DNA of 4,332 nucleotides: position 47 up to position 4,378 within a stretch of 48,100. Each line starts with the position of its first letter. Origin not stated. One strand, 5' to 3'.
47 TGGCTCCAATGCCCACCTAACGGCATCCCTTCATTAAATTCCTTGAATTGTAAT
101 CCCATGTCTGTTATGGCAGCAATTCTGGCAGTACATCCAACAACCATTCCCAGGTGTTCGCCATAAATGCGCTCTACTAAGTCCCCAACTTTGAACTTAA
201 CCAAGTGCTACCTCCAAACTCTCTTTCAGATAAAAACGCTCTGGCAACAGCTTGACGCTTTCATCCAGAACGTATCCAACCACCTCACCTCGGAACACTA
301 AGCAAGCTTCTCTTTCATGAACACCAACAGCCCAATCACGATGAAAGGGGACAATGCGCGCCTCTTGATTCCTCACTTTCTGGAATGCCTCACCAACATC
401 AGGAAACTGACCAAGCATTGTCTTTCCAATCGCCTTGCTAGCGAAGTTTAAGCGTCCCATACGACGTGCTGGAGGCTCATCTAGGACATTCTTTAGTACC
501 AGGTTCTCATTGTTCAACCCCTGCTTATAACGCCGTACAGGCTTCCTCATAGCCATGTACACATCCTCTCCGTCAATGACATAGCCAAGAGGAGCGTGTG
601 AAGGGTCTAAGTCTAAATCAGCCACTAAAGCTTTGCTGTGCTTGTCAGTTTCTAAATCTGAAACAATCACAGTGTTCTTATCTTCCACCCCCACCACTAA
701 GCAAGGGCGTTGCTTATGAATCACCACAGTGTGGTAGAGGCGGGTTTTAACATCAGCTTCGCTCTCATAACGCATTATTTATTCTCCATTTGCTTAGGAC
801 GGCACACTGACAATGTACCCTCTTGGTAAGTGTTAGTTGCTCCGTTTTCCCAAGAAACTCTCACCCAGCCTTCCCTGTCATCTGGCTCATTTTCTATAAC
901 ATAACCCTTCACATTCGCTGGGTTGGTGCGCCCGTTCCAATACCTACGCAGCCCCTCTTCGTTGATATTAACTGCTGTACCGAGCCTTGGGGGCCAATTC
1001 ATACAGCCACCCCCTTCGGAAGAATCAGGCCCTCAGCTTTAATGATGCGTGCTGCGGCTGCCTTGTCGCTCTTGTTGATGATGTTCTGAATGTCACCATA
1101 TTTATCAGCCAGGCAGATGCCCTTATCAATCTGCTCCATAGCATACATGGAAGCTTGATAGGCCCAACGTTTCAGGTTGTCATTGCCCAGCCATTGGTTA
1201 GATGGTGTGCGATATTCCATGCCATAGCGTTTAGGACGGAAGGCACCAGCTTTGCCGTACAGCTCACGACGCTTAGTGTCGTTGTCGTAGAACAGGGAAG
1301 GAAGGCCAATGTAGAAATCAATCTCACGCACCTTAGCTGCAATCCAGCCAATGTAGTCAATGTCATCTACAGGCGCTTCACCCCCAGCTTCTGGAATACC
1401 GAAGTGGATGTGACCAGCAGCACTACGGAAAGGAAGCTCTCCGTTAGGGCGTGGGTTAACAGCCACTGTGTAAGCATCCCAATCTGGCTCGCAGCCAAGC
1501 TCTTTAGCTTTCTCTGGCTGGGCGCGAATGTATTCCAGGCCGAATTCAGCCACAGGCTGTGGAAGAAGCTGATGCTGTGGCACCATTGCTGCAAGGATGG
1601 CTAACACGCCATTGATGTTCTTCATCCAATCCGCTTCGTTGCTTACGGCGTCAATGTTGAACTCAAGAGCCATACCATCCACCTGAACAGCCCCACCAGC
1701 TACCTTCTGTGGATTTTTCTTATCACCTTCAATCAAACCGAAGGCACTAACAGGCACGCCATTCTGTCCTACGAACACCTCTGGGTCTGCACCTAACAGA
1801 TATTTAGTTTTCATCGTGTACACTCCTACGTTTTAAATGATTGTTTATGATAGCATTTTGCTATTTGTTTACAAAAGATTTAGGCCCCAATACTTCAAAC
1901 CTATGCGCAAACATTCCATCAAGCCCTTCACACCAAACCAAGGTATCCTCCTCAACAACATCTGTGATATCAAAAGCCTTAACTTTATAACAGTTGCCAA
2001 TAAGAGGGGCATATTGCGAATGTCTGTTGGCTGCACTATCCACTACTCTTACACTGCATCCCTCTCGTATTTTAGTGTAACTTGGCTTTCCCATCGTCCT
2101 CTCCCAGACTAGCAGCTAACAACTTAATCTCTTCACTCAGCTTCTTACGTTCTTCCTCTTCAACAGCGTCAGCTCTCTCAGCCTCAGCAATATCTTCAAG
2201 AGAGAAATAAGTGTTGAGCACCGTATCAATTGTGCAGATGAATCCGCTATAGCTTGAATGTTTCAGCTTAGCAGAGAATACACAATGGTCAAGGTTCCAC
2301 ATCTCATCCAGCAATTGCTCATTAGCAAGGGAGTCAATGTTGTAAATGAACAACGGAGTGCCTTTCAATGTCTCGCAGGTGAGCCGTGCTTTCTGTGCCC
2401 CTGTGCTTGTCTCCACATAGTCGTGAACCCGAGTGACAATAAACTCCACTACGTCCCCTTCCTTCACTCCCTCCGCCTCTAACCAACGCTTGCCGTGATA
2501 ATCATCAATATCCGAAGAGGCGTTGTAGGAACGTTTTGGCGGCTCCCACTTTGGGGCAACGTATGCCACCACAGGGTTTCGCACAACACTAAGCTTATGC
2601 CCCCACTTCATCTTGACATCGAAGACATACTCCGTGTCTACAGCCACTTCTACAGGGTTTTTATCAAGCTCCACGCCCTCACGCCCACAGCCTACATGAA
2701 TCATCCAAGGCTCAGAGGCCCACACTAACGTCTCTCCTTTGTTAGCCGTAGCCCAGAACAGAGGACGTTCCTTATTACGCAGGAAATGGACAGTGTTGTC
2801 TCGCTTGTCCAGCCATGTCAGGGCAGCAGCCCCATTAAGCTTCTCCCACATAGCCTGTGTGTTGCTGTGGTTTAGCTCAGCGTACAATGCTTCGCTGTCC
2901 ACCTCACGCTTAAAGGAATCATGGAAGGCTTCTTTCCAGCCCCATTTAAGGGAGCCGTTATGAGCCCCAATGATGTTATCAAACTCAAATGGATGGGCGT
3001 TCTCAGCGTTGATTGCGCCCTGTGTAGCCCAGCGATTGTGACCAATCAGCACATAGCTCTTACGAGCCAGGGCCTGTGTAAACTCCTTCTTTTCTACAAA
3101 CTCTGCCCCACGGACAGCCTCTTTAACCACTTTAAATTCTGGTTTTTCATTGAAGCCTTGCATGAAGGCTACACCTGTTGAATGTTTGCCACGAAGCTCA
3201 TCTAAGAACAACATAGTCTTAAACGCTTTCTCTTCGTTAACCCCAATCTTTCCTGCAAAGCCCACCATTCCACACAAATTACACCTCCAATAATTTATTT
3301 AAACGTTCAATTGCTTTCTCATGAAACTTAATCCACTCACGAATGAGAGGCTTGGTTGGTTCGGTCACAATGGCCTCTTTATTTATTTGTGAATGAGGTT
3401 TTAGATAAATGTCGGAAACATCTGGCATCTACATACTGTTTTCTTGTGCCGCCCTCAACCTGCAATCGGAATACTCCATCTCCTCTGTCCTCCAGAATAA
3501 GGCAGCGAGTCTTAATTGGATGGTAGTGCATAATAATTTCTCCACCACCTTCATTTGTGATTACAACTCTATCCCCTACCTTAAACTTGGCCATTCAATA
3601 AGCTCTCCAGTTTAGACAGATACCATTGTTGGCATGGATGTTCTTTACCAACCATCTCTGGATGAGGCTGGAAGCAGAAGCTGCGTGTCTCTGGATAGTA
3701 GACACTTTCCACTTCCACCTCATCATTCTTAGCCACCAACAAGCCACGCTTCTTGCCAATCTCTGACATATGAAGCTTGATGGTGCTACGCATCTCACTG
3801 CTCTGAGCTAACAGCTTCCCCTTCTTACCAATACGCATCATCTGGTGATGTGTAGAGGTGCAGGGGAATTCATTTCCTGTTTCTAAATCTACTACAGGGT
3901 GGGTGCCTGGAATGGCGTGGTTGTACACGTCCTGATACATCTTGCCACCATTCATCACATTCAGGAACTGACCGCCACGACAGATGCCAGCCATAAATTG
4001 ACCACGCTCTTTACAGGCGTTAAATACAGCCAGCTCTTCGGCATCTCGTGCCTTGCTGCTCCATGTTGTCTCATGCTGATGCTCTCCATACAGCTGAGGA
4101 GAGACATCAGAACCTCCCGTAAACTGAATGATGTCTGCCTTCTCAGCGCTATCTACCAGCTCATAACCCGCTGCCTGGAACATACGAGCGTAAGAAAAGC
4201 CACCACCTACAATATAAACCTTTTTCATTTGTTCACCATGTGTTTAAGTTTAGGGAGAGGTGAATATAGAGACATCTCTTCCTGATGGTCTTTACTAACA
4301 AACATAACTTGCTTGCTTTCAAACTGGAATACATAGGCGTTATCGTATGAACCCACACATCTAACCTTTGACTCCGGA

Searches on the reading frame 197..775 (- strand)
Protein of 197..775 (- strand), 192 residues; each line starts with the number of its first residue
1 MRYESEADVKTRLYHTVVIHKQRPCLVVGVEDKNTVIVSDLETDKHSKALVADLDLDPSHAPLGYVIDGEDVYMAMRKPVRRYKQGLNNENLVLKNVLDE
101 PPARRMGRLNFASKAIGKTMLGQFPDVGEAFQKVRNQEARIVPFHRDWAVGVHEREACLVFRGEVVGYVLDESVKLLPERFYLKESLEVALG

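Call 8: search_protein_families(library=pfam, proteins=[window:197-775:-], max_evalue=0.01)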
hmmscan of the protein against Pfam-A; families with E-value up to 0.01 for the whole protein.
window:197-775:- (192 aa): 0 families

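Call 34: search_solved_structures(query=window:197-775:-, max_evalue=1)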
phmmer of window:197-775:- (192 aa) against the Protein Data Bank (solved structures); distinct sequences matched with E-value up to 1: 0.

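Call 51: search_protein_families(library=phrogs, proteins=[window:197-775:-], max_evalue=0.001)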
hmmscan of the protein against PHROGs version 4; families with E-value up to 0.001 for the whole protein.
window:197-775:- (192 aa): 1 family
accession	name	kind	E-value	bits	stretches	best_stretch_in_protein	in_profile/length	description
phrog_11055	-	unknown function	5.4e-45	154.2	1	1-192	3-191/192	-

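Call 58: find_homologous_proteins(query=window:197-775:-, max_evalue=0.001)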
Query window:197-775:- (192 aa): 40 proteins with E <= 0.001 among 162 candidates.
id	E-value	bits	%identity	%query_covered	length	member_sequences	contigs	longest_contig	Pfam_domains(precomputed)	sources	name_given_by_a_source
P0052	1.3e-120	418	98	100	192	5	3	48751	-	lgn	-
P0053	1.7e-95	336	79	100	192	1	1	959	-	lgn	-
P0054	7.3e-83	295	70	99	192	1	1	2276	-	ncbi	-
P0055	2.7e-82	293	71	99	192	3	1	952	-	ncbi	-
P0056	2.4e-80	287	69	99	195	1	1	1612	-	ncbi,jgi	-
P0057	3.1e-80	286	68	99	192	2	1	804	-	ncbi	-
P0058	7.9e-79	282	69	100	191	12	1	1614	-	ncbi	-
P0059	1.0e-76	275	70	100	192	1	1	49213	-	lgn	-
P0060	1.8e-75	271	64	100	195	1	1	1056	-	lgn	-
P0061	9.3e-74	265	62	100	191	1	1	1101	-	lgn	-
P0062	3.0e-64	234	58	99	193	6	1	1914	-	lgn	-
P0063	1.6e-61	225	56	100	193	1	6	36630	-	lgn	-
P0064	2.1e-61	225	57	99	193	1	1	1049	-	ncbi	-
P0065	5.9e-61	224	56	99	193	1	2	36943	-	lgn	-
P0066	2.1e-60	222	56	99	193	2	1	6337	-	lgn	-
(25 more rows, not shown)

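Call 67: predict_structure(alignment_id=A4)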
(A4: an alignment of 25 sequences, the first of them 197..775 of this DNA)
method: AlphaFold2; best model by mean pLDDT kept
length: 192 residues; sequences in the alignment: 25
mean_pLDDT: 91.1   pTM: 0.82
mean pLDDT of the five models: 91.1, 90.1, 89.9, 89.6, 88.9
residues with pLDDT >= 90: 151; 70-90: 30; 50-70: 9; < 50: 2
segments of 3 or more residues with pLDDT < 50: none
pLDDT, mean of each block of 10 residues (from residue 1): 88 95 97 97 96 92 93 90 83 85 61 95 95 94 96 94 95 93 95 88
secondary structure, 60 per line:
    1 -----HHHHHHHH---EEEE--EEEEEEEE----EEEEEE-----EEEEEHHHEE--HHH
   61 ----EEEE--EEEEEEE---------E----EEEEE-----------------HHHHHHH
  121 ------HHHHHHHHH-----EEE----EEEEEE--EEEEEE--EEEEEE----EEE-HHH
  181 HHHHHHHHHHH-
elements in order: H6-13 E17-20 E23-30 E35-40 E46-50 E65-68 E71-77 E92-96 H114-120 H127-135 E141-143 E148-153 E156-161 E164-169 E174-176 H178-191

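Call 70: fold_search(model_id=the predicted structure, library=pdb)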
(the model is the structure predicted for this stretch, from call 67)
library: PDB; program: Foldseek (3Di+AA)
matches with E <= 10: 979; with E <= 0.001: 0
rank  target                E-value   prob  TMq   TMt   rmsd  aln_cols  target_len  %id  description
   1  1xtd                  2.1e-02  0.30  0.17  0.22  13.8       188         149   12  Structural Analysis of Leishmania mexicana eukaryotic initiation factor 5a (released 2004-10-26)
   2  1x6o                  3.7e-02  0.30  0.18  0.23  15.2       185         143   12  Structural Analysis of Leishmania braziliensis eukaryotic initiation factor 5a (released 2004-08-24)
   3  8qzv                  3.9e-02  0.38  0.22  0.28  13.6       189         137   13  Crystal structure of translation factor eIF5A from Trichomonas vaginalis (released 2024-07-03)
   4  3hks_A                4.1e-02  0.44  0.23  0.29  12.9       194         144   13  Crystal structure of eukaryotic translation initiation factor eIF-5A2 from Arabidopsis thaliana (released 2009-09-29)
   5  3er0_B                4.4e-02  0.38  0.21  0.30  14.6       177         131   14  Crystal structure of the full length eIF5A from Saccharomyces cerevisiae (released 2008-12-02)
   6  9coj_MODEL_1_A        4.9e-02  0.91  0.23  0.34  10.4       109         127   15  SH3-like tandem domain of human KIN protein (released 2024-07-31)
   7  7n4d_A                4.9e-02  0.25  0.21  0.26  12.7       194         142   13  Translation initiation factor eif-5a family protein from Naegleria fowleri ATCC 30863 (released 2021-06-23)
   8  3cpf_A                5.2e-02  0.33  0.18  0.25  13.8       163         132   14  Crystal structure of human eukaryotic translation initiation factor EIF5A (released 2008-04-15)
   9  8ut0_Ls               5.8e-02  0.25  0.18  0.23  14.5       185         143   14  Eukaryotic 80S ribosome with Reh1, eIF5A and A/P site tRNA (released 2024-11-06)
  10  8t2x_eI               6.2e-02  0.30  0.20  0.23  13.5       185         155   14  Hypomethylated yeast 80S bound with cycloheximide, P-site tRNA, A-site tRNA, messenger RNA and eIF5A, PRE (released 2024-12-11)
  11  7pks_Z                6.9e-02  0.13  0.18  0.13  18.6       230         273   17  Structural basis of Integrator-mediated transcription regulation (released 2021-12-08)
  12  8uhg_Z                7.3e-02  0.13  0.18  0.13  18.7       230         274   16  Structure of paused transcription complex Pol II-DSIF-NELF - poised post-translocated (released 2024-03-20)
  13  2ckk                  8.2e-02  0.82  0.22  0.34  10.4       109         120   17  High resolution crystal structure of the human kin17 C-terminal domain containing a kow motif (released 2006-10-04)
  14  4b9x                  8.2e-02  0.33  0.20  0.20  12.0       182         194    8  Structure of extended Tudor domain TD3 from mouse TDRD1 (released 2012-10-17)
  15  8y0w_5                8.2e-02  0.21  0.18  0.25  16.6       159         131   13  dormant ribosome with eIF5A, eEF2 and SERBP1 (released 2024-02-07)
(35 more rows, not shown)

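Call 121: search_protein_families(library=ncbifam, proteins=[window:197-775:-], max_evalue=0.001)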
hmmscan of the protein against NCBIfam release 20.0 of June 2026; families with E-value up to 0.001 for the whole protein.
window:197-775:- (192 aa): 0 families

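Call 122: search_protein_families(library=padloc, proteins=[window:197-775:-], max_evalue=0.001)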
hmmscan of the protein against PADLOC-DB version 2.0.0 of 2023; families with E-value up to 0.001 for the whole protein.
window:197-775:- (192 aa): 0 families

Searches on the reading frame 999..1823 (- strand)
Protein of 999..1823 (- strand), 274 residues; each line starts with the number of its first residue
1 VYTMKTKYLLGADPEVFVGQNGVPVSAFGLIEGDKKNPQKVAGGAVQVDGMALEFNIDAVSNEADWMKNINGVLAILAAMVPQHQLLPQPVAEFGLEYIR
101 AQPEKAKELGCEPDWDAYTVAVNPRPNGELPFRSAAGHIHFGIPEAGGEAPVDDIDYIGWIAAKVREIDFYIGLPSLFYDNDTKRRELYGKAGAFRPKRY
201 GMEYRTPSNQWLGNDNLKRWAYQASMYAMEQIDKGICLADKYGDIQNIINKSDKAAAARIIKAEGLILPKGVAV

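Call 8: search_protein_families(library=pfam, proteins=[window:999-1823:-], max_evalue=0.01)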
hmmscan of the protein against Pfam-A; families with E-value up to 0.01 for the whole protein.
window:999-1823:- (274 aa): 1 family
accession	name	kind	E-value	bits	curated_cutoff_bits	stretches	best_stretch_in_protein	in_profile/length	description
PF14395.11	COOH-NH2_lig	-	2.8e-08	33.8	25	1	162-221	107-169/254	Phage phiEco32-like COOH.NH2 ligase-type 2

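Call 51: search_protein_families(library=phrogs, proteins=[window:999-1823:-], max_evalue=0.001)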
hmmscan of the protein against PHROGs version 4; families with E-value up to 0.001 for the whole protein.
window:999-1823:- (274 aa): 1 family
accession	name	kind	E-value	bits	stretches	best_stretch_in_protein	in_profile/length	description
phrog_3815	-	other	7.1e-79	265.7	1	4-267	2-266/268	COOH.NH2 ligase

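Call 121: search_protein_families(library=ncbifam, proteins=[window:999-1823:-], max_evalue=0.001)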
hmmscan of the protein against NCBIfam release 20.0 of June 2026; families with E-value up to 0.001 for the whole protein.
window:999-1823:- (274 aa): 0 families

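Call 122: search_protein_families(library=padloc, proteins=[window:999-1823:-], max_evalue=0.001)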
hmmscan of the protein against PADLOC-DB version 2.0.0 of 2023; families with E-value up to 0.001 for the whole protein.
window:999-1823:- (274 aa): 0 families

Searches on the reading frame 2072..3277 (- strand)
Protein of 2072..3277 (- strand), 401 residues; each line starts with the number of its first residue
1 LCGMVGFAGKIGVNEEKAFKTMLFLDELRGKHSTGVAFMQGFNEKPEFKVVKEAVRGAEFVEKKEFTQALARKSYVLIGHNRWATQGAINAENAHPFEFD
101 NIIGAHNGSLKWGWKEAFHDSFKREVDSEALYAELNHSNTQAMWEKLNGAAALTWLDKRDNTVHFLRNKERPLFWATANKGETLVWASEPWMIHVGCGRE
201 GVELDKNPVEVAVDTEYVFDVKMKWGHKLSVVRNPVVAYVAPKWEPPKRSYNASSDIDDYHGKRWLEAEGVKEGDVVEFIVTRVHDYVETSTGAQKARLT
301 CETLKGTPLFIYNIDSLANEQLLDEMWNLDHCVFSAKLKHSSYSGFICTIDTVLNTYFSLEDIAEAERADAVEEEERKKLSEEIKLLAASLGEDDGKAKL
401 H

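Call 8: search_protein_families(library=pfam, proteins=[window:2072-3277:-], max_evalue=0.01)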
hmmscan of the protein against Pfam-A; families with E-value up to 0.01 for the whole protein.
window:2072-3277:- (401 aa): 3 families
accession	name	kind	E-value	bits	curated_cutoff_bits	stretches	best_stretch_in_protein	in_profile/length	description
PF13522.11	GATase_6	-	2.5e-18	66.8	27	1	73-189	9-130/130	Glutamine amidotransferase domain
PF13537.11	GATase_7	-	4.9e-08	33.5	25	1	120-190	47-118/123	Glutamine amidotransferase domain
PF13230.11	GATase_4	-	5.3e-07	29.3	23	1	30-134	30-136/272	Glutamine amidotransferases class-II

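Call 51: search_protein_families(library=phrogs, proteins=[window:2072-3277:-], max_evalue=0.001)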
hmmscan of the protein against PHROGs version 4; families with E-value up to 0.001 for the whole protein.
window:2072-3277:- (401 aa): 6 families
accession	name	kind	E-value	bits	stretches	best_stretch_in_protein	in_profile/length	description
phrog_4736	-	other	8.4e-75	254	1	1-260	1-262/498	L-glutamine-D-fructose-6-phosphate aminotransferase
phrog_18128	-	other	7.8e-71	240.2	1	1-243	1-239/437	aminotransferase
phrog_14519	-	moron, auxiliary metabolic gene and host takeover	3.5e-19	70.2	1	1-185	1-190/295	glutamine amidotransferase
phrog_13807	-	unknown function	3.8e-11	43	1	1-188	1-195/609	-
phrog_26846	-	unknown function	6.4e-07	29.3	1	1-112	1-106/502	-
phrog_13070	-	unknown function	4.6e-05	23.9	1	1-143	1-145/255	-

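Call 121: search_protein_families(library=ncbifam, proteins=[window:2072-3277:-], max_evalue=0.001)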
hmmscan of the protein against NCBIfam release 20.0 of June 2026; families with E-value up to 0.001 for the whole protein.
window:2072-3277:- (401 aa): 4 families
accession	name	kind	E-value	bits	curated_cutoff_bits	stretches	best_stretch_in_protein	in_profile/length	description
NF001484.0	PRK00331.1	subfamily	1.6e-15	56.5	381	1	1-206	1-210/601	isomerizing glutamine--fructose-6-phosphate transaminase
TIGR01135.1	glmS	equivalog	9.3e-12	44.2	418.05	1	2-207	1-210/607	glutamine--fructose-6-phosphate transaminase (isomerizing)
TIGR01134.1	purF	equivalog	2.2e-10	40.5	350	1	2-196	1-202/432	amidophosphoribosyltransferase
TIGR03442.1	TIGR03442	equivalog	0.00037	19.9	218.65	1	73-135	81-142/251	ergothioneine biosynthesis protein EgtC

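Call 122: search_protein_families(library=padloc, proteins=[window:2072-3277:-], max_evalue=0.001)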
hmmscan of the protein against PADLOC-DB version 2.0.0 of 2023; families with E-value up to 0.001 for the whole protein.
window:2072-3277:- (401 aa): 0 families

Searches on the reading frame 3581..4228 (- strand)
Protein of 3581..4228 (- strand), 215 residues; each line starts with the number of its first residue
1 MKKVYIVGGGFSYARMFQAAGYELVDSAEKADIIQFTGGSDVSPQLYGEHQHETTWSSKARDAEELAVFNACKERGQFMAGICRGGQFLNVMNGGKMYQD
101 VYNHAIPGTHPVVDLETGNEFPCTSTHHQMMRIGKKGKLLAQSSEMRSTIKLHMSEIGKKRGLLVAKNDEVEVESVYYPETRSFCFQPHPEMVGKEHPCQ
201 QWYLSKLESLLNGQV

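Call 8: search_protein_families(library=pfam, proteins=[window:3581-4228:-], max_evalue=0.01)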
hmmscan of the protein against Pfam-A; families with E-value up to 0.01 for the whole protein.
window:3581-4228:- (215 aa): 2 families
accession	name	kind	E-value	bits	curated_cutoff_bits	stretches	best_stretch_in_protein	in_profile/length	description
PF07722.19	Peptidase_C26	-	9.4e-19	68.5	20.5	1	26-191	54-219/219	Peptidase C26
PF00117.34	GATase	-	4e-05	23.8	22.8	1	71-197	67-178/190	Glutamine amidotransferase class-I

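Call 51: search_protein_families(library=phrogs, proteins=[window:3581-4228:-], max_evalue=0.001)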
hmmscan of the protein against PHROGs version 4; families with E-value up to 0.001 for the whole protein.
window:3581-4228:- (215 aa): 1 family
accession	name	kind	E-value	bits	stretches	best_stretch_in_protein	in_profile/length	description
phrog_7218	-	moron, auxiliary metabolic gene and host takeover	2.7e-56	191.5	1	2-213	2-200/203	glutamine amidotransferase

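Call 121: search_protein_families(library=ncbifam, proteins=[window:3581-4228:-], max_evalue=0.001)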
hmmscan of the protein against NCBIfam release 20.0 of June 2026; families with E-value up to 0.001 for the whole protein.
window:3581-4228:- (215 aa): 2 families
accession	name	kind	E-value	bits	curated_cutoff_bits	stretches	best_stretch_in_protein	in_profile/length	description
NF008471.0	PRK11366.1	equivalog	1.3e-07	31.3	266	1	9-104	39-135/254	gamma-glutamyl-gamma-aminobutyrate hydrolase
NF045546.1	GCDPHdlase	equivalog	2.6e-05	24.4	250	1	55-140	72-154/198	gamma-glutamyl-CDP-amidate hydrolase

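Call 122: search_protein_families(library=padloc, proteins=[window:3581-4228:-], max_evalue=0.001)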
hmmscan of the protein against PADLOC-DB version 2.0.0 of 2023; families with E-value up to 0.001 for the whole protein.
window:3581-4228:- (215 aa): 0 families
